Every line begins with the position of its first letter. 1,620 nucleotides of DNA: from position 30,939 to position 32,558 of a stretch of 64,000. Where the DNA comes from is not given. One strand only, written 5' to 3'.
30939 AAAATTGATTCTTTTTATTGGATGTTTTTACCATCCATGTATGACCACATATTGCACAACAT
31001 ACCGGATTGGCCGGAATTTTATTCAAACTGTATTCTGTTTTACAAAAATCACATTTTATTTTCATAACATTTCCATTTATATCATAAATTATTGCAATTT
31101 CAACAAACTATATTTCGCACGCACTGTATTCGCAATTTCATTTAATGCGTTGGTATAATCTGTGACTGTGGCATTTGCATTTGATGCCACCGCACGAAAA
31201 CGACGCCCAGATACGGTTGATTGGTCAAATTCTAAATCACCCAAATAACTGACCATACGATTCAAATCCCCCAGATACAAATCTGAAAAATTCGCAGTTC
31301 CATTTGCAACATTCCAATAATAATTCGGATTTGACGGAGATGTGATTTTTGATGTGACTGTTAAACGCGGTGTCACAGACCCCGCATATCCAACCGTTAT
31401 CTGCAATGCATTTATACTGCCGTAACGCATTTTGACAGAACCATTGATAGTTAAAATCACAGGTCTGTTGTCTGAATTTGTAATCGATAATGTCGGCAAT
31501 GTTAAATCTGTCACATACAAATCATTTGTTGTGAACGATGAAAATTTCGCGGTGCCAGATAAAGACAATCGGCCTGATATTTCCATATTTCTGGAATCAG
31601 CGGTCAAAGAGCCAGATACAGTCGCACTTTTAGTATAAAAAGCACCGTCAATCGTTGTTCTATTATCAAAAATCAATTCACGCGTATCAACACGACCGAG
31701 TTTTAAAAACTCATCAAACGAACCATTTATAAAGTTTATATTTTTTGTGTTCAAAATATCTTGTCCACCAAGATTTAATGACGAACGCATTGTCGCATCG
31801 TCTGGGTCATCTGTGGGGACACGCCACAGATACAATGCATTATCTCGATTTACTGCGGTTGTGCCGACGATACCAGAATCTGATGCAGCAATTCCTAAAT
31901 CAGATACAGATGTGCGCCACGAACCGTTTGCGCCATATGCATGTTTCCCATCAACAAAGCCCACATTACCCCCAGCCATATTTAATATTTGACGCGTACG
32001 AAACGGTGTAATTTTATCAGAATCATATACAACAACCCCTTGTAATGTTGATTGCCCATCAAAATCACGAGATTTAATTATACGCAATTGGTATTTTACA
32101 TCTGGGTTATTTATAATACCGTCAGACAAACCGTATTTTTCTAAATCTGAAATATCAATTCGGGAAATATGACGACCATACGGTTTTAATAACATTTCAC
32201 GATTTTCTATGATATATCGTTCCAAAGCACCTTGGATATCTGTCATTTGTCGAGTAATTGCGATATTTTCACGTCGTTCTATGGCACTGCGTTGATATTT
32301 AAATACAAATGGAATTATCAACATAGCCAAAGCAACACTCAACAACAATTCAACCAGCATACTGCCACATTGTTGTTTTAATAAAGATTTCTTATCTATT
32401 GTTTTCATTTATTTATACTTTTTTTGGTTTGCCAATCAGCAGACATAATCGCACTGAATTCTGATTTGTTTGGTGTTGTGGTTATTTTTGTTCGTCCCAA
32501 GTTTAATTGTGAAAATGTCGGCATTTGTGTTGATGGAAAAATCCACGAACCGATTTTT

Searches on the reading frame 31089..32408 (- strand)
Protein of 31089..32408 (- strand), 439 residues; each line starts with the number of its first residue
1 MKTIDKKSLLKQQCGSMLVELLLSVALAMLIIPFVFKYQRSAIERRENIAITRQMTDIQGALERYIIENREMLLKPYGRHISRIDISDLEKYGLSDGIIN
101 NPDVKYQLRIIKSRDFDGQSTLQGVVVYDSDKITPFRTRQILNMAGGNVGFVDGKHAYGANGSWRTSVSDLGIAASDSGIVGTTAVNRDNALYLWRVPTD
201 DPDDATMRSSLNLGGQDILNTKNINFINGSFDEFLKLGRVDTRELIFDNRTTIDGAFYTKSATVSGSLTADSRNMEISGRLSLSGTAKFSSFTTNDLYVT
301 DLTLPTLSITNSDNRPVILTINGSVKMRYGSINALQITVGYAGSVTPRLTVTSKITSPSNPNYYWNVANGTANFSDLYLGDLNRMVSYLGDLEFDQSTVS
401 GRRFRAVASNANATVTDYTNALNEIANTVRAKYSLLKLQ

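Call 33: search_protein_families(library=pfam, proteins=[window:31089-32408:-], max_evalue=0.1)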
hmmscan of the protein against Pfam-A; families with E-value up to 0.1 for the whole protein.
window:31089-32408:- (439 aa): 1 family
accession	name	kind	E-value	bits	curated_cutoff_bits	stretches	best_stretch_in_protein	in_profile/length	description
PF04917.17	Shufflon_N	-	3.5e-05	23.9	27.5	1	103-226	67-197/324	Bacterial shufflon protein, N-terminal constant region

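Call 99: search_protein_families(library=ncbifam, proteins=[window:31089-32408:-], max_evalue=0.1)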
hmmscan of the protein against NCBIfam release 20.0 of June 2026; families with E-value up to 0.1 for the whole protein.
window:31089-32408:- (439 aa): 1 family
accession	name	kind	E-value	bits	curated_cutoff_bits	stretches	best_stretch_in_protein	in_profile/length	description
NF041619.1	T2SS_N_SYNERG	exception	0.042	13.7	140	0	272-304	132-163/194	type II secretion system protein GspN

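Call 100: search_protein_families(library=phrogs, proteins=[window:31089-32408:-], max_evalue=0.01)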
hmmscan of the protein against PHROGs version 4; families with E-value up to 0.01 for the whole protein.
window:31089-32408:- (439 aa): 0 families

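Call 105: find_related_loci(query=A5, collection=metagenome_contigs, flank=10000)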
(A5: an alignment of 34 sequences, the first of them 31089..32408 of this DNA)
Query A5 (439 aa) in metagenome_contigs; peptide patterns used: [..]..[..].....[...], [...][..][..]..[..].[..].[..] (x = any residue, [..] = any of these).
110 stretches matched a pattern; 90 encode a relative of the query (tblastn E <= 1e-3); the best 80 are kept; 80 distinct loci.
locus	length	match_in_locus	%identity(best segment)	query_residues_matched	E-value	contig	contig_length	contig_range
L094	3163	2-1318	81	1-439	0e+0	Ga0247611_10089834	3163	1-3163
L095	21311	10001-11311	78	1-439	0e+0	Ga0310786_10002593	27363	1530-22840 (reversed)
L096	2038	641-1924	76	11-439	0e+0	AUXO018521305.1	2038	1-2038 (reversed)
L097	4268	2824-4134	75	3-439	0e+0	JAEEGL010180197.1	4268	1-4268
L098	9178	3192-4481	75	9-439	0e+0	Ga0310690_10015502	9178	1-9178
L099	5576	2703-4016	72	1-439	0e+0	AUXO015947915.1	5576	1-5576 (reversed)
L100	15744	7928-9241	75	1-439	0e+0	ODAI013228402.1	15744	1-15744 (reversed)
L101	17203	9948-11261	71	1-439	0e+0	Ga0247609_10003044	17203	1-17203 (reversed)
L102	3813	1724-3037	70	1-439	0e+0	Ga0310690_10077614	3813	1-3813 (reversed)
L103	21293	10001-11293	73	4-434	0e+0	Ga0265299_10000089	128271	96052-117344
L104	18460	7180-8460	73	12-439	0e+0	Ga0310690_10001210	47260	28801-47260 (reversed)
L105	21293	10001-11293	73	4-434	0e+0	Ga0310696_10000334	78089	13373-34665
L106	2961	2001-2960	78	1-322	7e-180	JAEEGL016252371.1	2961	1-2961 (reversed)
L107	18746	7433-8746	71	1-439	0e+0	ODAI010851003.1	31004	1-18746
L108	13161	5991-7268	54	12-439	5e-147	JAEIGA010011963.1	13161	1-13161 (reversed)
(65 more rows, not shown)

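Call 115: search_dna_similar(query=window:31089-32408:-, collection=plasmids, mode=protein, max_evalue=0.001, max_rows=8)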
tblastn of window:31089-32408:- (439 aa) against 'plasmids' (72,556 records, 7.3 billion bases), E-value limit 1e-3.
Records with a match: 20; places in all: 20; records where one place covers at least 80% of the query: 0.
Best place of each record, by identity: <60% 20.
By first word of the organism name: Xanthomonas 13; Pantoea 3; Citrobacter 2; Yersinia 1; Stenotrophomonas 1.
By predicted mobility (MOB-suite, as given by PLSDB): conjugative 11; non-mobilizable 7; mobilizable 2.
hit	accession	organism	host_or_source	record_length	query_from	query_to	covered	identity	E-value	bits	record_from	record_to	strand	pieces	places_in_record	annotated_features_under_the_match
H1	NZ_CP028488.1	Yersinia massiliensis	Whole organism,Dried Tofu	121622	18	271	58%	26.2%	2e-4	52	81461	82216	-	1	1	pilV: shufflon system plasmid conjugative transfer pilus tip adhesin PilV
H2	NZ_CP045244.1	Pantoea sp. JZ29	Euphorbia granulata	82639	15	231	49%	27.6%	6e-6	56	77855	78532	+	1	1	pilV: shufflon system plasmid conjugative transfer pilus tip adhesin PilV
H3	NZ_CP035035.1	Pantoea ananatis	tissue sample,sugarcane root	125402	15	231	49%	27.2%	1e-5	56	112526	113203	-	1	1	pilV: shufflon system plasmid conjugative transfer pilus tip adhesin PilV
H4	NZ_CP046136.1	Pantoea sp. RSPAM1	Oryza sativa,Whole organism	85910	15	231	49%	26.7%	2e-5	54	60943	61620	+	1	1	pilV: shufflon system plasmid conjugative transfer pilus tip adhesin PilV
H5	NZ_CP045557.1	Citrobacter sp. S39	-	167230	1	225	51%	25.4%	1e-5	55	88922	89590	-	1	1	pilV: shufflon system plasmid conjugative transfer pilus tip adhesin PilV | ATPase, T2SS/T4P/T4SS family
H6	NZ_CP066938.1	Xanthomonas campestris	Brassica oleracea var. capitata,Cell ...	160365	4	239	54%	23.8%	5e-5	54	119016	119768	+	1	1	pilV: shufflon system plasmid conjugative transfer pilus tip adhesin PilV | ATPase, T2SS/T4P/T4SS family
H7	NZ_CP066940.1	Xanthomonas campestris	Brassica oleracea var. gemmifera,Cell ...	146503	4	239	54%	23.8%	6e-5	53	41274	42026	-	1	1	pilV: shufflon system plasmid conjugative transfer pilus tip adhesin PilV | ATPase, T2SS/T4P/T4SS family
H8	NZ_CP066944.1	Xanthomonas campestris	Brassica oleracea var. capitata,Cell ...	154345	4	239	54%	23.8%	6e-5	53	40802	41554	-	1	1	pilV: shufflon system plasmid conjugative transfer pilus tip adhesin PilV | ATPase, T2SS/T4P/T4SS family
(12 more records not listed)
